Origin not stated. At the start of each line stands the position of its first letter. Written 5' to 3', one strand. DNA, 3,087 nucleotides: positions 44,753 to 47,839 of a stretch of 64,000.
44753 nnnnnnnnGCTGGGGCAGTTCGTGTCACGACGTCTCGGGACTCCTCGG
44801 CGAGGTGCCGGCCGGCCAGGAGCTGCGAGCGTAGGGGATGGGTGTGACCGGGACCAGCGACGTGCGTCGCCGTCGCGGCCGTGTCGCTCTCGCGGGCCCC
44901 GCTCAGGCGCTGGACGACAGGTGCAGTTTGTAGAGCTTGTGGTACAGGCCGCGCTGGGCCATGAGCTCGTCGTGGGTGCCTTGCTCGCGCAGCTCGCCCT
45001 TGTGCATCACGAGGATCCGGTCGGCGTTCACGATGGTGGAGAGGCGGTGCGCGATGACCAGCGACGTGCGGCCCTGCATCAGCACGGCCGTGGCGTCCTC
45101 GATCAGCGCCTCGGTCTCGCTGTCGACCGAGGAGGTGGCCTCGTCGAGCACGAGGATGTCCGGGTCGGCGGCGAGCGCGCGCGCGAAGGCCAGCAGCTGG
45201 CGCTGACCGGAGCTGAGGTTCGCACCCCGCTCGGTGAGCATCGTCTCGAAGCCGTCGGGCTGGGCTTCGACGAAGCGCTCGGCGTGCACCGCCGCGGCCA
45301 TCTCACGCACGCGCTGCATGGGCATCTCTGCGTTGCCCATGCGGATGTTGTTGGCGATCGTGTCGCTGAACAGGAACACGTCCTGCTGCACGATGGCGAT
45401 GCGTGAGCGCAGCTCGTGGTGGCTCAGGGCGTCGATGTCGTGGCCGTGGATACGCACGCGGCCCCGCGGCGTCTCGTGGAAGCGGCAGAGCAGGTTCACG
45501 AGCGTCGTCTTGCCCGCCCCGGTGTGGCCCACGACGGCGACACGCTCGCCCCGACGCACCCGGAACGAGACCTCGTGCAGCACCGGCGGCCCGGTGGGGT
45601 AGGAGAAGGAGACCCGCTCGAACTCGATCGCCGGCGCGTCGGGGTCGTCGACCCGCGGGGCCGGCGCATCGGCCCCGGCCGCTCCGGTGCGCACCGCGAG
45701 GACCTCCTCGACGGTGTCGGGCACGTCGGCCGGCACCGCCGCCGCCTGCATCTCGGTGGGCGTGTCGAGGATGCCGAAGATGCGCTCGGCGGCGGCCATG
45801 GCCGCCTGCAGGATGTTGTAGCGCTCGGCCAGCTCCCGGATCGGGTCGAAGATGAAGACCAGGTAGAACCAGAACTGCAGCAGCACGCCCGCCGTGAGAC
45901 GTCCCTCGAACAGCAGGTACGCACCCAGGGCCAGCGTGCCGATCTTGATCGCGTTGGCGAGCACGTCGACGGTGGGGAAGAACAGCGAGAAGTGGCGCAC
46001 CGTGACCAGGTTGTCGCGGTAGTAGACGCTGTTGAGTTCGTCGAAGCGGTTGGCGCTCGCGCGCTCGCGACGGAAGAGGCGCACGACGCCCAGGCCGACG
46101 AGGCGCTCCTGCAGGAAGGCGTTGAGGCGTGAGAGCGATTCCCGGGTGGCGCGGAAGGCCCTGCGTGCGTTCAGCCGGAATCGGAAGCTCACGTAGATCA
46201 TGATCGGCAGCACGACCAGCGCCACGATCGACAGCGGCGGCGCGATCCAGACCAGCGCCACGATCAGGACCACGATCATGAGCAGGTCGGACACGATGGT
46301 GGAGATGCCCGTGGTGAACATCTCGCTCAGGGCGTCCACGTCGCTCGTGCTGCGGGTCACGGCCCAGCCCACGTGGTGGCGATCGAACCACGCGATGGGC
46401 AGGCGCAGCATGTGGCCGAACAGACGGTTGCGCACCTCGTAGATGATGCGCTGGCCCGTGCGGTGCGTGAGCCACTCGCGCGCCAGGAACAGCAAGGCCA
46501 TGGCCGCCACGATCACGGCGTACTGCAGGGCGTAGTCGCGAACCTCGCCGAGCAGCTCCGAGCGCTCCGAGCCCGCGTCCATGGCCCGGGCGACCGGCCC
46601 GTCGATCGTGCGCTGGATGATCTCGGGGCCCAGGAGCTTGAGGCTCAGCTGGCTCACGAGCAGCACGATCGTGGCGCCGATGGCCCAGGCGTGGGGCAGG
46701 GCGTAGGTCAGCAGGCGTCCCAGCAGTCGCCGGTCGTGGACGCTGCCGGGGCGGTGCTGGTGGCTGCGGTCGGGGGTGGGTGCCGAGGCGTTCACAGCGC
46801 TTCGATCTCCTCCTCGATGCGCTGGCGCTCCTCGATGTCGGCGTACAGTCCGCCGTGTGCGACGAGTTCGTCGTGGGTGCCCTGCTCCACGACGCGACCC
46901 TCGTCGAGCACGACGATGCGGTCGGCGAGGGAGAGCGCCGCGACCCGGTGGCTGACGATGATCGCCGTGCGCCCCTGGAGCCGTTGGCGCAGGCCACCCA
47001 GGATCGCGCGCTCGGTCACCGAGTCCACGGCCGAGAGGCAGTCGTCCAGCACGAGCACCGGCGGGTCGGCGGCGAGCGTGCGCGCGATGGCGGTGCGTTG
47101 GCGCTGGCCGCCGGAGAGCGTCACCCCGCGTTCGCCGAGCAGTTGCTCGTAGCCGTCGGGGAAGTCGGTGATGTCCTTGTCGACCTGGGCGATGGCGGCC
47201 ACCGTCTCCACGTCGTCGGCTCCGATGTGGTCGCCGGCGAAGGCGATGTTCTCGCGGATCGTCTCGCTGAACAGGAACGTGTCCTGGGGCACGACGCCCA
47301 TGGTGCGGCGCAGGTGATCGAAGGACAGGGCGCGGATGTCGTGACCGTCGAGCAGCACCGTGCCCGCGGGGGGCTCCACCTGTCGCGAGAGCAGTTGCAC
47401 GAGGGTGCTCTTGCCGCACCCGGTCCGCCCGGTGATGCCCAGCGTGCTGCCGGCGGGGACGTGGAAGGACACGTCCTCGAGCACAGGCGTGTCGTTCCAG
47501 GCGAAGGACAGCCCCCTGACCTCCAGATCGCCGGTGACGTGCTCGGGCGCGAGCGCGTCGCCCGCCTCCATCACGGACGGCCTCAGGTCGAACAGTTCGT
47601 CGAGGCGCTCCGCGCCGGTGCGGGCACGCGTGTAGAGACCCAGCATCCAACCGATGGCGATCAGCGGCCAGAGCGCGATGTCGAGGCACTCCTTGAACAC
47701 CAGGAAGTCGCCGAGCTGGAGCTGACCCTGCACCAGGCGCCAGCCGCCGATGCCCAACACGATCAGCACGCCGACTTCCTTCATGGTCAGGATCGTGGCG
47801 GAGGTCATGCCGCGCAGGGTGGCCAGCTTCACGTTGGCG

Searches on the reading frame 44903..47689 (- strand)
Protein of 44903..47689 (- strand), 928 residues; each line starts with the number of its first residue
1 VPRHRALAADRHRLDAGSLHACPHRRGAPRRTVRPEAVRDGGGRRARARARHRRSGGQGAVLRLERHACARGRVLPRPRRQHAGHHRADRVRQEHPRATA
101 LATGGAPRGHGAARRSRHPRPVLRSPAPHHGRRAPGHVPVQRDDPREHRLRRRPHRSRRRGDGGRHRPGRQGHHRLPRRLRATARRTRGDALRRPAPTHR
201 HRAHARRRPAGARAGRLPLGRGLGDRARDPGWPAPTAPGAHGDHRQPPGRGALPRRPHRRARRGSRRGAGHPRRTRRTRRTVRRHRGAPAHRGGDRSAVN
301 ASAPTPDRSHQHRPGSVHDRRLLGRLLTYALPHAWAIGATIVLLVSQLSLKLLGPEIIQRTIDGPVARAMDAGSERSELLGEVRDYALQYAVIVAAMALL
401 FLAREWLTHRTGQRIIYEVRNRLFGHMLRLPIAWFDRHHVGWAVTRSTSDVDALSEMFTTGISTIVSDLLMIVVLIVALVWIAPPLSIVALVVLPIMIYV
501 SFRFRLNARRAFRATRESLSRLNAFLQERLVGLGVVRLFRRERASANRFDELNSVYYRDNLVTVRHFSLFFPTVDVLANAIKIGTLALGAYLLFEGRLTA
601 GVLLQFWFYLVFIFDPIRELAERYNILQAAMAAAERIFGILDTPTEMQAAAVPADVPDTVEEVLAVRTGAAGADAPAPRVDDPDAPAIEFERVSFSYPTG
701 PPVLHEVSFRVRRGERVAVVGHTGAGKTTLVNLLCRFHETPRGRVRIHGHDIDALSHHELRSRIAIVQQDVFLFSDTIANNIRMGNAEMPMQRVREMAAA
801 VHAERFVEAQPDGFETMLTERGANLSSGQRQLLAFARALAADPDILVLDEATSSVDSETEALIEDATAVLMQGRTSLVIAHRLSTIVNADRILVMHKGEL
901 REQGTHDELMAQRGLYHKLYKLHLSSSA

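Call 87: search_protein_families(library=pfam, proteins=[window:44903-47689:-], max_evalue=0.001)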
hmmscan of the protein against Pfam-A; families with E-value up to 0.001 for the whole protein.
window:44903-47689:- (928 aa): 3 families
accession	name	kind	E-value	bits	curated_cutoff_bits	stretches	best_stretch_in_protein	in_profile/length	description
PF00664.28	ABC_membrane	-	9.3e-44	150.6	28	1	339-616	3-273/274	ABC transporter transmembrane region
PF00005.33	ABC_tran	-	1.6e-29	103.7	25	1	704-853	1-137/137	ABC transporter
PF13191.12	AAA_16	-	3.3e-05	24.9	32.6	1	710-872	18-161/167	AAA ATPase domain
